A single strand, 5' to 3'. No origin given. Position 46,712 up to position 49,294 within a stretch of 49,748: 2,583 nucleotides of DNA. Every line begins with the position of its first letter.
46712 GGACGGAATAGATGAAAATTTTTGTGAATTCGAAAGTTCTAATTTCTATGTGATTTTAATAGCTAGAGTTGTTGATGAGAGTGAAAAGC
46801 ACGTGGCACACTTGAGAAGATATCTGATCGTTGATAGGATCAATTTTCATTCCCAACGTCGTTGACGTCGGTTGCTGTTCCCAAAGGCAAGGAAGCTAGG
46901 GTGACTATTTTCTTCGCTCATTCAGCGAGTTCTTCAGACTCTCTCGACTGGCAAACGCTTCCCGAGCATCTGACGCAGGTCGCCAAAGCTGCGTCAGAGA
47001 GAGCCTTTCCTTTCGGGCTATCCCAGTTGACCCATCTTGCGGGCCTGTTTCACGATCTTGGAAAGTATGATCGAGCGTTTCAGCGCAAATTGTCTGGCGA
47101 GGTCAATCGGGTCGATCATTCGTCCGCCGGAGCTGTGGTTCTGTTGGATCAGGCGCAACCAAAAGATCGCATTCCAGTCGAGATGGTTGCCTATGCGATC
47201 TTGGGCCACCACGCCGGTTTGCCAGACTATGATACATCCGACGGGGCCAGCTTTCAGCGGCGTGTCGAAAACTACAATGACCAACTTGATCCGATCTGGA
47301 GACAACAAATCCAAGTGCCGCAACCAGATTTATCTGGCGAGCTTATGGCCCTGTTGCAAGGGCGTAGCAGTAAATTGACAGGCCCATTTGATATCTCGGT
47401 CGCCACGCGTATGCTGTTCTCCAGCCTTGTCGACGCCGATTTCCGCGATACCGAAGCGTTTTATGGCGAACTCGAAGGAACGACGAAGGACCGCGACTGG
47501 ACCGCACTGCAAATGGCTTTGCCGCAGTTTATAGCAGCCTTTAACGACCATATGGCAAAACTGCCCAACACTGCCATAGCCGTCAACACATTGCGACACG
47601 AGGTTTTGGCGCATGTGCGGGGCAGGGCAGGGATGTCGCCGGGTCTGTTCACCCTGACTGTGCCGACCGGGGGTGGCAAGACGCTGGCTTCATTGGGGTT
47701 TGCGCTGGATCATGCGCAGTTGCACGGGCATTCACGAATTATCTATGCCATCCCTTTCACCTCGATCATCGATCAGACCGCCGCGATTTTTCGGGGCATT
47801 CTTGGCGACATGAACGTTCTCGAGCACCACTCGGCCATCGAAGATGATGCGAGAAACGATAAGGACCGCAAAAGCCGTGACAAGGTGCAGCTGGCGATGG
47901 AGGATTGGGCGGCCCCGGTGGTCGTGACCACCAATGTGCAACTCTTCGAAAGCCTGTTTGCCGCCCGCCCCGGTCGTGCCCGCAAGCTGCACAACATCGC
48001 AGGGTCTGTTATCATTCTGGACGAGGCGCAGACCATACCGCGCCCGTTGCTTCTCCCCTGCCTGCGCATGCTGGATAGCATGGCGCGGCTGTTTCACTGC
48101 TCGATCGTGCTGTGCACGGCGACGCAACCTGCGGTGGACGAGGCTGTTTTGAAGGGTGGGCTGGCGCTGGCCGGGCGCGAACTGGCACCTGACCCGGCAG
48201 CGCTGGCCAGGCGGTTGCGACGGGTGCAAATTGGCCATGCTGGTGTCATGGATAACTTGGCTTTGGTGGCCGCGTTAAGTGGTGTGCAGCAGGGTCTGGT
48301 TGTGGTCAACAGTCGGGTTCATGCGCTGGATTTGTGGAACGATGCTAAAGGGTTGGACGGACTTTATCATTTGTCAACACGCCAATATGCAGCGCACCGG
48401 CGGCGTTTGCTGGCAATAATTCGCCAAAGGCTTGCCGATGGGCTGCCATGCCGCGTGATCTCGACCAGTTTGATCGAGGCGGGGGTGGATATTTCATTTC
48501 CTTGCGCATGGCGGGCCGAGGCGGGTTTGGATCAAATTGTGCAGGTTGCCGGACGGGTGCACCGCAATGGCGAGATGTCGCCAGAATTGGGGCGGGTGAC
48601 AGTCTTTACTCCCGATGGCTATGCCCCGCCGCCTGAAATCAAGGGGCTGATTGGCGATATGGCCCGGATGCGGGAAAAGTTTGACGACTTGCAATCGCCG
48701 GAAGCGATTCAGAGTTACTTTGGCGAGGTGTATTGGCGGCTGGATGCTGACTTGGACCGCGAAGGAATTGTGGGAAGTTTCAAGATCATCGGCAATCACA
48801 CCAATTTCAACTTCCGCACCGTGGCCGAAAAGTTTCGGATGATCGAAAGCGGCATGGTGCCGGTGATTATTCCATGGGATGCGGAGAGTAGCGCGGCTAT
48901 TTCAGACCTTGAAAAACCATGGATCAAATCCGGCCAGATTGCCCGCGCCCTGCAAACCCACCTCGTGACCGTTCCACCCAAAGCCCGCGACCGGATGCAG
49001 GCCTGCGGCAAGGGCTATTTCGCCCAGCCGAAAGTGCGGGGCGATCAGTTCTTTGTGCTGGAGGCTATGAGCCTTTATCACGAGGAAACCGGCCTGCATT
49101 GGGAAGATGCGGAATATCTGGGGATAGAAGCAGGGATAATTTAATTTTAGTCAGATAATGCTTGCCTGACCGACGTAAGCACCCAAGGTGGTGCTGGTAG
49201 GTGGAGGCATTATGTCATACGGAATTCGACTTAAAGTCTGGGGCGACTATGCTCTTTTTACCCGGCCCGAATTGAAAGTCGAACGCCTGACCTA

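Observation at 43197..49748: tRNA-Ser(GCU)-associated integrase island carrying a type I-C CRISPR-Cas start; cas5c is disrupted by an IS3-group element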

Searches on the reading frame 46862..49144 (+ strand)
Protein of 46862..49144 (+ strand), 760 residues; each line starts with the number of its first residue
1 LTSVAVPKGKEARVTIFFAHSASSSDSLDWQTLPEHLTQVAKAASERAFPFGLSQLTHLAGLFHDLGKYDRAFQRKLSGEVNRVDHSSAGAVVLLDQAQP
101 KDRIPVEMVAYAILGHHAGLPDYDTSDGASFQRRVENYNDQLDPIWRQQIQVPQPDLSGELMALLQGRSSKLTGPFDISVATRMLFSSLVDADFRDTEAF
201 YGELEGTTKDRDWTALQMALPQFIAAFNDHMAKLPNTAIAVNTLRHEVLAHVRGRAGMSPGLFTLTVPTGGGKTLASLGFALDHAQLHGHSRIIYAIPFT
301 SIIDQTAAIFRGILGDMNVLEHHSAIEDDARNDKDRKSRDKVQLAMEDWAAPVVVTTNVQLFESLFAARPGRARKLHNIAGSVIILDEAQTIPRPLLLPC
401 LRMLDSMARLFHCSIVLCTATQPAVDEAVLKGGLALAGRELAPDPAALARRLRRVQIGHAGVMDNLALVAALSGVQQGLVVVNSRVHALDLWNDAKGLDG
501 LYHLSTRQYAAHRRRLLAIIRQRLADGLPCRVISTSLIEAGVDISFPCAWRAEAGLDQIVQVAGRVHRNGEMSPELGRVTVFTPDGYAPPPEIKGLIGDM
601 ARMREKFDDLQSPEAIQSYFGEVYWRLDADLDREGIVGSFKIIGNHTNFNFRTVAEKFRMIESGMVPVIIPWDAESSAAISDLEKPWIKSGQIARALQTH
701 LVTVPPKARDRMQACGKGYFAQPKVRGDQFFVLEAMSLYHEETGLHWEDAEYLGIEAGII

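Call 10: search_protein_families(library=pfam, proteins=[window:46862-49144:+], max_evalue=0.01)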
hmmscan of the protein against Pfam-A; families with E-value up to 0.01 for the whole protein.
window:46862-49144:+ (760 aa): 5 families
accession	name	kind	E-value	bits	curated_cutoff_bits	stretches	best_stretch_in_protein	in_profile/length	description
PF00270.35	DEAD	-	7.2e-11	42.5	26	1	265-425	19-164/167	DEAD/DEAH box helicase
PF22590.2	Cas3-like_C_2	-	1e-09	39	27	1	477-570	4-105/106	CRISPR-associated nuclease/helicase Cas3, C-terminal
PF18019.7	Cas3_HD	-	1.6e-06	28.7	23.1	1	55-146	55-152/207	Cas3, HD domain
PF01966.28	HD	-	6.3e-06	26.9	22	1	53-121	23-90/116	HD domain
PF04851.21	ResIII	-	2.3e-05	24.8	22.5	1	264-389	27-134/164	Type III restriction enzyme, res subunit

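Call 11: find_encoding_contigs(protein=window:46862-49144:+, flank=10000, max_places=10)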
Protein window:46862-49144:+ (760 aa): no gene with exactly this product is on record in the collection.

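Call 12: search_protein_families(library=ncbifam, proteins=[window:46862-49144:+], max_evalue=0.01)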
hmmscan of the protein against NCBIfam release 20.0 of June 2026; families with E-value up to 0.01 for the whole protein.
window:46862-49144:+ (760 aa): 5 families
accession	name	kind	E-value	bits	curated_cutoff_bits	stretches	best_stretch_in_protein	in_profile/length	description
TIGR01596.1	cas3_HD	equivalog_domain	7.5e-28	97.8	43.45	1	33-197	1-177/178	CRISPR-associated endonuclease Cas3''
TIGR01587.1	cas3_core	equivalog_domain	1.5e-26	93.4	102.45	1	264-583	3-333/358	CRISPR-associated helicase Cas3'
TIGR02621.3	cas3_GSU0051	exception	3.9e-23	82.2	400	2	381-575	168-379/854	type I-G CRISPR-associated helicase/endonuclease Cas3g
TIGR02562.1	cas3_yersinia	equivalog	7.6e-07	27.3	565.95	0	54-82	113-141/1110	type I-F CRISPR-associated helicase Cas3f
TIGR00277.1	HDIG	domain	0.0013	18.5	27.6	1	33-96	5-67/84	HDIG domain-containing metalloprotein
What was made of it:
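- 46901..49144 (+): cas3 (HD nuclease plus SF2 helicase), intact, 747 aa from GTG 46901 (an alternative TTG lies at 46862). Pfam and NCBIfam hits (calls 10, 12).
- On Type I-C CRISPR-Cas: TIGR01596, PF18019, PF00270 and PF22590 all hit (calls 10, 12). cas3 ends at 49144 and cas5c starts at 49212.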

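Call 14: find_homologous_proteins(query=window:46862-49144:+, max_evalue=1e-20)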
Query window:46862-49144:+ (760 aa): 8000 proteins with E <= 1e-20 among 8000 candidates; the best 120 are listed.
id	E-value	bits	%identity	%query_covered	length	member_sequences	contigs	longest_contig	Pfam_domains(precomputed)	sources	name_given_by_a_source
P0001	0.0e+0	1646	97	98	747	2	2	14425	PF00270.36,PF01966.29,PF18019.8,PF22590.3,PF04851.22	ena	-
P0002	0.0e+0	1386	82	99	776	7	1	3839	PF00270.36,PF01966.29,PF18019.8,PF22590.3,PF04851.22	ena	-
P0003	0.0e+0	1300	79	98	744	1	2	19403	PF00270.36,PF18019.8,PF22590.3,PF04851.22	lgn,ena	-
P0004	0.0e+0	1292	77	98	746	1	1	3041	PF00270.36,PF01966.29,PF18019.8,PF22590.3,PF04851.22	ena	-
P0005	0.0e+0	1291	77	98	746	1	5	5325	PF00270.36,PF01966.29,PF18019.8,PF22590.3,PF04851.22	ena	-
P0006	0.0e+0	1281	77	98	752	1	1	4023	PF00270.36,PF22590.3,PF04851.22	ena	-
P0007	0.0e+0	1265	77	98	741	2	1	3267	PF00270.36,PF01966.29,PF18019.8,PF22590.3,PF04851.22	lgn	-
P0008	0.0e+0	1263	79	94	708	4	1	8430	PF00270.36,PF18019.8,PF22590.3,PF04851.22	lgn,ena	-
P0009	0.0e+0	1260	77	98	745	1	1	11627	PF00270.36,PF01966.29,PF18019.8,PF22590.3,PF04851.22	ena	-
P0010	0.0e+0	1260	77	98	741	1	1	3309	PF00270.36,PF01966.29,PF18019.8,PF22590.3,PF04851.22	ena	-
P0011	0.0e+0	1258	77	98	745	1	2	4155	PF00270.36,PF01966.29,PF18019.8,PF22590.3,PF04851.22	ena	-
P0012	0.0e+0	1257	77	98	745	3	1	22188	PF00270.36,PF01966.29,PF18019.8,PF22590.3,PF04851.22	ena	-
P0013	0.0e+0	1256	77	98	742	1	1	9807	PF00270.36,PF01966.29,PF18019.8,PF22590.3,PF04851.22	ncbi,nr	ncbi:MAG: CRISPR-associated endonuclease Cas3'' [Pseudorhodobacter sp.]|nr:CRISPR-associated endonuc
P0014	0.0e+0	1255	76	98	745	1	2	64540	PF00270.36,PF01966.29,PF18019.8,PF22590.3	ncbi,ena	-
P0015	0.0e+0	1251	77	98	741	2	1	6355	PF00270.36,PF01966.29,PF18019.8,PF22590.3,PF04851.22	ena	-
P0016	0.0e+0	1246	76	98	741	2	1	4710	PF00270.36,PF01966.29,PF18019.8,PF22590.3,PF04851.22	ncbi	-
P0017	0.0e+0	1225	75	98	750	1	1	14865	PF00270.36,PF01966.29,PF18019.8,PF22590.3,PF04851.22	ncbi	-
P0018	0.0e+0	1212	73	98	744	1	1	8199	PF00270.36,PF01966.29,PF18019.8,PF22590.3,PF04851.22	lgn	-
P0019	0.0e+0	1209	74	98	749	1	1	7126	PF00270.36,PF01966.29,PF18019.8,PF22590.3,PF04851.22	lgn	-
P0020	0.0e+0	1205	73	98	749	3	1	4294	PF00270.36,PF18019.8,PF22590.3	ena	-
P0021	0.0e+0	1205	72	98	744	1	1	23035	PF00270.36,PF01966.29,PF18019.8,PF22590.3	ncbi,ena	-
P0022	0.0e+0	1203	74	98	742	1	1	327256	PF00270.36,PF18019.8,PF22590.3,PF04851.22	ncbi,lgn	ncbi:MAG: CRISPR-associated endonuclease Cas3'' [Pseudomonadota bacterium]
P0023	0.0e+0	1194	73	98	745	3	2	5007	PF00270.36,PF22590.3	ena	-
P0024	0.0e+0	1194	73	97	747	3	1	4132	PF00270.36,PF01966.29,PF18019.8,PF22590.3,PF04851.22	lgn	-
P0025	0.0e+0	1192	73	98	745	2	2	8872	PF00270.36,PF22590.3,PF04851.22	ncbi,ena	-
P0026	0.0e+0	1190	73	98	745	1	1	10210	PF00270.36,PF18019.8,PF22590.3,PF04851.22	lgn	-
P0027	0.0e+0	1187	71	98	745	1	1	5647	PF00270.36,PF01966.29,PF18019.8,PF22590.3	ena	-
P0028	0.0e+0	1186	73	98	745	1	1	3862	PF00270.36,PF01966.29,PF18019.8,PF22590.3,PF04851.22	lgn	-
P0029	0.0e+0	1182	77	92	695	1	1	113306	PF00270.36,PF18019.8,PF22590.3,PF04851.22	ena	-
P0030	0.0e+0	1182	73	98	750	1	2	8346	PF00270.36,PF01966.29,PF18019.8,PF22590.3,PF04851.22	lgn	-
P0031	0.0e+0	1180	72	98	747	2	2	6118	PF00270.36,PF18019.8,PF22590.3,PF04851.22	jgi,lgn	-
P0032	0.0e+0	1174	71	98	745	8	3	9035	PF00270.36,PF01966.29,PF18019.8,PF22590.3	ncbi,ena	-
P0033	0.0e+0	1169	71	98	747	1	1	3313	PF00270.36,PF18019.8,PF22590.3,PF04851.22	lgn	-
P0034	0.0e+0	1166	71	98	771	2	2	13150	PF00270.36,PF01966.29,PF18019.8,PF22590.3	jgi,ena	-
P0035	0.0e+0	1163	71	98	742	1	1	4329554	PF00270.36,PF01966.29,PF18019.8,PF22590.3,PF04851.22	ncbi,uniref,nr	ncbi:CRISPR-associated endonuclease Cas3'' [Falsihalocynthiibacter arcticus]|uniref:CRISPR-associate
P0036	0.0e+0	1155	72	98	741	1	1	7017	PF00270.36,PF01966.29,PF18019.8,PF22590.3,PF04851.22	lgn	-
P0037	0.0e+0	1144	71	98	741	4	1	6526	PF00270.36,PF18019.8,PF22590.3,PF04851.22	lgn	-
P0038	0.0e+0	1138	70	98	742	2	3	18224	PF00270.36,PF01966.29,PF18019.8,PF22590.3,PF04851.22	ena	-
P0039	0.0e+0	1086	66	98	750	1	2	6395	PF00270.36,PF01966.29,PF18019.8,PF22590.3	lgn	-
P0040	0.0e+0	1054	71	88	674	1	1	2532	PF00270.36,PF18019.8,PF22590.3,PF04851.22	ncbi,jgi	jgi:CRISPR-associated endonuclease/helicase Cas3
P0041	8.4e-284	962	75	76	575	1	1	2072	PF00270.36,PF22590.3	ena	-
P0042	9.7e-276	935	60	98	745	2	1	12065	PF00270.36,PF01966.29,PF18019.8,PF22590.3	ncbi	-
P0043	1.4e-274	931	60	98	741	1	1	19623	PF00270.36,PF01966.29,PF18019.8,PF22590.3,PF04851.22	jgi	-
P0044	1.1e-273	928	59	97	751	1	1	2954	PF00270.36,PF01966.29,PF22590.3,PF04851.22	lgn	-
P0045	1.2e-273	928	60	97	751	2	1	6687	PF00270.36,PF01966.29,PF22590.3,PF04851.22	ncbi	-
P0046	1.9e-273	928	60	98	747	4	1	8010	PF00270.36,PF01966.29,PF18019.8,PF22590.3,PF04851.22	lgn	-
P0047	6.0e-273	926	59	98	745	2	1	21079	PF00270.36,PF01966.29,PF18019.8,PF22590.3,PF04851.22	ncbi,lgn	-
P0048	8.3e-273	925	60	98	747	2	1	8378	PF00270.36,PF01966.29,PF18019.8,PF22590.3,PF04851.22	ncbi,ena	-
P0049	3.3e-272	923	61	98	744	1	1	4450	PF00270.36,PF01966.29,PF18019.8,PF22590.3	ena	-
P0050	4.8e-272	923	59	98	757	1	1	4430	PF00270.36,PF01966.29,PF18019.8,PF22590.3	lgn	-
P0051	7.9e-272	922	59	98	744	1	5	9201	PF00270.36,PF01966.29,PF18019.8,PF22590.3,PF04851.22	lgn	-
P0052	2.0e-271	921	59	98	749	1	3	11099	PF00270.36,PF01966.29,PF18019.8,PF22590.3,PF04851.22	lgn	-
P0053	2.9e-271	920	59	98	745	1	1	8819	PF00270.36,PF01966.29,PF22590.3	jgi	-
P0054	5.8e-271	919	60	98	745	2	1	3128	PF00270.36,PF01966.29,PF18019.8,PF22590.3,PF04851.22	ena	-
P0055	3.8e-270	917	58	99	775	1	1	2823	PF00270.36,PF01966.29,PF18019.8,PF22590.3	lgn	-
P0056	1.3e-269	915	59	98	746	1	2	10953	PF00270.36,PF01966.29,PF18019.8,PF22590.3,PF04851.22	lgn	-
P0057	2.1e-269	914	60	98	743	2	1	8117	PF00270.36,PF01966.29,PF18019.8,PF22590.3,PF04851.22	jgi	jgi:CRISPR-associated endonuclease/helicase Cas3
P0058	2.4e-269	914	58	98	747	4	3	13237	PF00270.36,PF01966.29,PF22590.3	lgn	-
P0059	3.0e-269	914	59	98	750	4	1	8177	PF00270.36,PF01966.29,PF18019.8,PF22590.3,PF04851.22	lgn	-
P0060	3.5e-269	913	58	98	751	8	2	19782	PF00270.36,PF01966.29,PF22590.3,PF04851.22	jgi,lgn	jgi:CRISPR-associated endonuclease/helicase Cas3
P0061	4.8e-269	913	58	99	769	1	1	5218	PF00270.36,PF01966.29,PF18019.8,PF22590.3,PF04851.22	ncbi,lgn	-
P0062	5.2e-269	913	59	98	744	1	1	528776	PF00270.36,PF01966.29,PF18019.8,PF22590.3,PF04851.22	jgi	jgi:CRISPR-associated endonuclease/helicase Cas3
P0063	1.3e-268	912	59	98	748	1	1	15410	PF00270.36,PF01966.29,PF22590.3,PF04851.22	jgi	jgi:CRISPR-associated endonuclease/helicase Cas3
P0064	2.5e-268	911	59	98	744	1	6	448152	PF00270.36,PF01966.29,PF18019.8,PF22590.3,PF04851.22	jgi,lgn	jgi:CRISPR-associated endonuclease/helicase Cas3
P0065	9.3e-268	909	58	98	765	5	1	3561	PF00270.36,PF01966.29,PF18019.8,PF22590.3,PF04851.22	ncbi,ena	-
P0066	5.1e-267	906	59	98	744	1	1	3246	PF00270.36,PF01966.29,PF22590.3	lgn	-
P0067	8.5e-267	906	58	98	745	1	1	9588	PF00270.36,PF01966.29,PF18019.8,PF22590.3,PF04851.22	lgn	-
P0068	2.4e-266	904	58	98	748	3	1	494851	PF00270.36,PF01966.29,PF22590.3,PF04851.22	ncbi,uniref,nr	ncbi:CRISPR-associated helicase Cas3' [Allorhizobium terrae]|uniref:CRISPR-associated helicase Cas3 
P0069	3.8e-266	903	56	98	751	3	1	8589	PF00270.36,PF01966.29,PF18019.8,PF22590.3,PF04851.22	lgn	-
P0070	3.8e-266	903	58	97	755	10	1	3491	PF00270.36,PF01966.29,PF18019.8,PF22590.3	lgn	-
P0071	8.0e-266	902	58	98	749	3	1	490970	PF00270.36,PF01966.29,PF18019.8,PF22590.3,PF04851.22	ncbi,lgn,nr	ncbi:CRISPR-associated helicase Cas3' [Pseudorhizobium endolithicum]|nr:CRISPR-associated helicase C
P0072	1.0e-265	902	59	98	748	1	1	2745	PF00270.36,PF01966.29,PF18019.8,PF22590.3,PF04851.22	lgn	-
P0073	1.1e-265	902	57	98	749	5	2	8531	PF00270.36,PF22590.3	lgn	-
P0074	1.4e-265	902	58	97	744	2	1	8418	PF00270.36,PF01966.29,PF18019.8,PF22590.3,PF04851.22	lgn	-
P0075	2.4e-265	901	57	98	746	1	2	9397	PF00270.36,PF22590.3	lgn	-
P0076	5.8e-265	899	59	98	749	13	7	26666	PF00270.36,PF01966.29,PF18019.8,PF22590.3,PF04851.22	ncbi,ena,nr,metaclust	ncbi:MAG: CRISPR-associated protein Cas3 [Kaistia sp. SCN 65-12]|nr:MAG: CRISPR-associated protein C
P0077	1.5e-264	898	57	99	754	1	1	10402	PF00270.36,PF01966.29,PF22590.3,PF04851.22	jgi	jgi:CRISPR-associated endonuclease/helicase Cas3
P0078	1.9e-264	898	58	98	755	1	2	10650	PF00270.36,PF01966.29,PF18019.8,PF22590.3,PF04851.22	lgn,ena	-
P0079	2.7e-264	897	59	98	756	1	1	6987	PF00270.36,PF01966.29,PF18019.8,PF22590.3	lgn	-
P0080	4.6e-264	896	58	98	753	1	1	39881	PF00270.36,PF01966.29,PF18019.8,PF22590.3,PF04851.22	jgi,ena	-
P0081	5.8e-264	896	58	98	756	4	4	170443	PF00270.36,PF01966.29,PF18019.8,PF00271.38,PF22590.3,PF04851.22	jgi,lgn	jgi:CRISPR-associated endonuclease/helicase Cas3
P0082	7.9e-264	896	57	98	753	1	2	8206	PF00270.36,PF01966.29,PF18019.8,PF22590.3,PF04851.22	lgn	-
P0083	9.9e-264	895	58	98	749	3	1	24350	PF00270.36,PF01966.29,PF18019.8,PF22590.3,PF04851.22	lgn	-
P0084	1.1e-263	895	57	98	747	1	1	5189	PF00270.36,PF01966.29,PF22590.3,PF04851.22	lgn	-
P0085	1.1e-263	895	58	97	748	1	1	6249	PF00270.36,PF01966.29,PF18019.8,PF22590.3,PF04851.22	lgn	-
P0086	1.2e-263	895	59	98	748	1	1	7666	PF00270.36,PF01966.29,PF22590.3,PF04851.22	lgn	-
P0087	1.5e-263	895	58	97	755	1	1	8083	PF00270.36,PF18019.8,PF22590.3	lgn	-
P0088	2.1e-263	894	57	98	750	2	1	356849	PF00270.36,PF01966.29,PF18019.8,PF22590.3,PF04851.22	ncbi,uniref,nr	ncbi:CRISPR-associated endonuclease Cas3'' [Parvibaculum sedimenti]|uniref:CRISPR-associated endonuc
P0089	4.0e-263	893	57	98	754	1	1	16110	PF00270.36,PF01966.29,PF18019.8,PF22590.3,PF04851.22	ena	-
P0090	4.2e-263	893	59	98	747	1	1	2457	PF00270.36,PF01966.29,PF22590.3,PF04851.22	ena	-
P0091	6.4e-263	893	58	98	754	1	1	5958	PF00270.36,PF01966.29,PF18019.8,PF22590.3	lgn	-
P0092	1.8e-262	891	57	98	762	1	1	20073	PF00270.36,PF01966.29,PF18019.8,PF22590.3,PF04851.22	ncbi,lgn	-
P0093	2.0e-262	891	57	98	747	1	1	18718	PF00270.36,PF01966.29,PF18019.8,PF22590.3,PF04851.22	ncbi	ncbi:CRISPR-associated endonuclease Cas3'' [Actibacterium sp. D379-3]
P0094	2.3e-262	891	58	98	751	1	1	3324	PF00270.36,PF01966.29,PF18019.8,PF22590.3,PF04851.22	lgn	-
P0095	2.4e-262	891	58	98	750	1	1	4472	PF00270.36,PF01966.29,PF18019.8,PF22590.3,PF04851.22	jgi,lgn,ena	-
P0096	3.0e-262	890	57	98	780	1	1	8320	PF00270.36,PF01966.29,PF18019.8,PF22590.3,PF04851.22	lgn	-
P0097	3.2e-262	890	58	98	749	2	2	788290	PF00270.36,PF01966.29,PF22590.3,PF04851.22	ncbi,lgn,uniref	ncbi:CRISPR-associated helicase Cas3' [Rhizobium sp. LjRoot30]|uniref:CRISPR-associated helicase Cas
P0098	3.8e-262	890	57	98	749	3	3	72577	PF00270.36,PF01966.29,PF18019.8,PF22590.3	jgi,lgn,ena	-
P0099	4.4e-262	890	58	98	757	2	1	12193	PF00270.36,PF01966.29,PF22590.3,PF04851.22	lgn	-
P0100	5.3e-262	890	58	98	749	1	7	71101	PF00270.36,PF01966.29,PF18019.8,PF22590.3,PF04851.22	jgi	jgi:CRISPR-associated endonuclease/helicase Cas3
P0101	5.9e-262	890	59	98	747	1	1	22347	PF00270.36,PF01966.29,PF22590.3,PF04851.22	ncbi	-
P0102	6.4e-262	889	58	98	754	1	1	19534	PF00270.36,PF01966.29,PF18019.8,PF00271.38,PF22590.3,PF04851.22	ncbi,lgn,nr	ncbi:MAG: CRISPR-associated helicase Cas3' [Rhizobium sp.]|nr:CRISPR-associated helicase Cas3' [Rhiz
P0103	9.0e-262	889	59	97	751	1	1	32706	PF00270.36,PF01966.29,PF18019.8,PF22590.3,PF04851.22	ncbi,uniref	ncbi:CRISPR-associated helicase Cas3' [Ensifer soli]|uniref:CRISPR-associated helicase Cas3' n=1 Tax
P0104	1.0e-261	889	57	98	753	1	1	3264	PF00270.36,PF01966.29,PF18019.8,PF22590.3,PF04851.22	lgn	-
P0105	1.2e-261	889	58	98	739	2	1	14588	PF00270.36,PF01966.29,PF18019.8,PF22590.3,PF04851.22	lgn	-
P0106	1.4e-261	888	57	98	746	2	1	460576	PF00270.36,PF22590.3,PF04851.22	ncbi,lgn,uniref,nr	ncbi:CRISPR-associated endonuclease/helicase Cas3 [Pseudoxanthobacter soli DSM 19599]|uniref:CRISPR-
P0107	1.4e-261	888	56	98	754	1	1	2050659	PF00270.36,PF01966.29,PF18019.8,PF22590.3,PF04851.22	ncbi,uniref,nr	ncbi:CRISPR-associated helicase/endonuclease Cas3 [Verrucomicrobium sp. 3C]|uniref:CRISPR-associated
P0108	1.6e-261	888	58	98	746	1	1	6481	PF00270.36,PF01966.29,PF22590.3,PF04851.22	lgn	-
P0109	1.7e-261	888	58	98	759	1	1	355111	PF00270.36,PF01966.29,PF18019.8,PF22590.3,PF04851.22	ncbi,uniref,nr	ncbi:CRISPR-associated helicase/endonuclease Cas3 [Kumtagia ephedrae]|uniref:CRISPR-associated helic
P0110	1.8e-261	888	57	97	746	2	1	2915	PF00270.36,PF01966.29,PF18019.8,PF22590.3,PF04851.22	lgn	-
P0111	1.9e-261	888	58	98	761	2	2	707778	PF00270.36,PF01966.29,PF22590.3,PF04851.22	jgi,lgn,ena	-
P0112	2.5e-261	887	58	98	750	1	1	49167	PF00270.36,PF01966.29,PF22590.3,PF04851.22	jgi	jgi:CRISPR-associated endonuclease/helicase Cas3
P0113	2.7e-261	887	58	98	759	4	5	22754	PF00270.36,PF18019.8,PF22590.3,PF04851.22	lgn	-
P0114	4.2e-261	887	57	98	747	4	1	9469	PF00270.36,PF01966.29,PF22590.3,PF04851.22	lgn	-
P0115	5.0e-261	886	58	98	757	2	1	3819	PF00270.36,PF01966.29,PF22590.3,PF04851.22,PF02562.23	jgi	jgi:CRISPR-associated endonuclease/helicase Cas3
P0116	5.9e-261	886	57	97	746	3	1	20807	PF00270.36,PF01966.29,PF18019.8,PF22590.3,PF04851.22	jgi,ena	-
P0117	6.3e-261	886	57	98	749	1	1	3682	PF08668.19,PF00270.36,PF01966.29,PF18019.8,PF22590.3,PF04851.22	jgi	jgi:CRISPR-associated endonuclease/helicase Cas3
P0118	8.9e-261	886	58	98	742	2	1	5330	PF00270.36,PF01966.29,PF18019.8,PF22590.3,PF04851.22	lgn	-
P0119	1.2e-260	885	57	98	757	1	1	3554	PF00270.36,PF01966.29,PF18019.8,PF22590.3,PF04851.22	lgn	-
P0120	1.7e-260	885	58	97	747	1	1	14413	PF00270.36,PF01966.29,PF22590.3,PF04851.22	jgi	-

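Call 15: find_encoding_contigs(protein=P0001, flank=10000, max_places=10)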
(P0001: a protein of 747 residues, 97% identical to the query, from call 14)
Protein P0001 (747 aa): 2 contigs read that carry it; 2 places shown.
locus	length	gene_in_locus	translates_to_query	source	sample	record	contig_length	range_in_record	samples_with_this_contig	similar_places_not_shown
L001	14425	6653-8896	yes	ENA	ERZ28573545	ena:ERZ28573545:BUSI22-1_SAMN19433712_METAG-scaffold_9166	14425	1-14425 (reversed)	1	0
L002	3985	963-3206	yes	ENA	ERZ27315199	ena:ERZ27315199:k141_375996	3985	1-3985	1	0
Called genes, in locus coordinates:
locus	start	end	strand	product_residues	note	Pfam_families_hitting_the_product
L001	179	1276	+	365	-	PF01926:MMR_HSR1, PF02421:FeoB_N (weak), PF06071:YchF-GTPase_C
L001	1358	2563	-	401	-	PF00282:Pyridoxal_deC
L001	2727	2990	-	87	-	PF14026:SCO4226-like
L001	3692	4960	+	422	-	PF00589:Phage_integrase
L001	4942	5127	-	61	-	-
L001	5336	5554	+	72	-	-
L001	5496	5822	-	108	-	PF13340:DUF4096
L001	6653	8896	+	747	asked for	PF01966:HD (weak), PF18019:Cas3_HD (weak), PF00270:DEAD, PF04851:ResIII (faint), PF22590:Cas3-like_C_2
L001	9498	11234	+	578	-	PF09709:Cas_Csd1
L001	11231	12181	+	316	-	PF05107:Cas_Cas7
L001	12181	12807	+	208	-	PF01930:Cas_Cas4, PF12705:PDDEXK_1 (weak)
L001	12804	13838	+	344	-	PF01867:Cas_Cas1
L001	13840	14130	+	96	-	PF09827:CRISPR_Cas2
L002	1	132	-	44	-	?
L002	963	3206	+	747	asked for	PF01966:HD (weak), PF18019:Cas3_HD (weak), PF00270:DEAD, PF04851:ResIII (faint), PF22590:Cas3-like_C_2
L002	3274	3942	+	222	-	PF09704:Cas_Cas5d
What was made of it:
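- On Type I-C CRISPR-Cas: They are present in the 97% relatives L001 and L002 (call 15).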
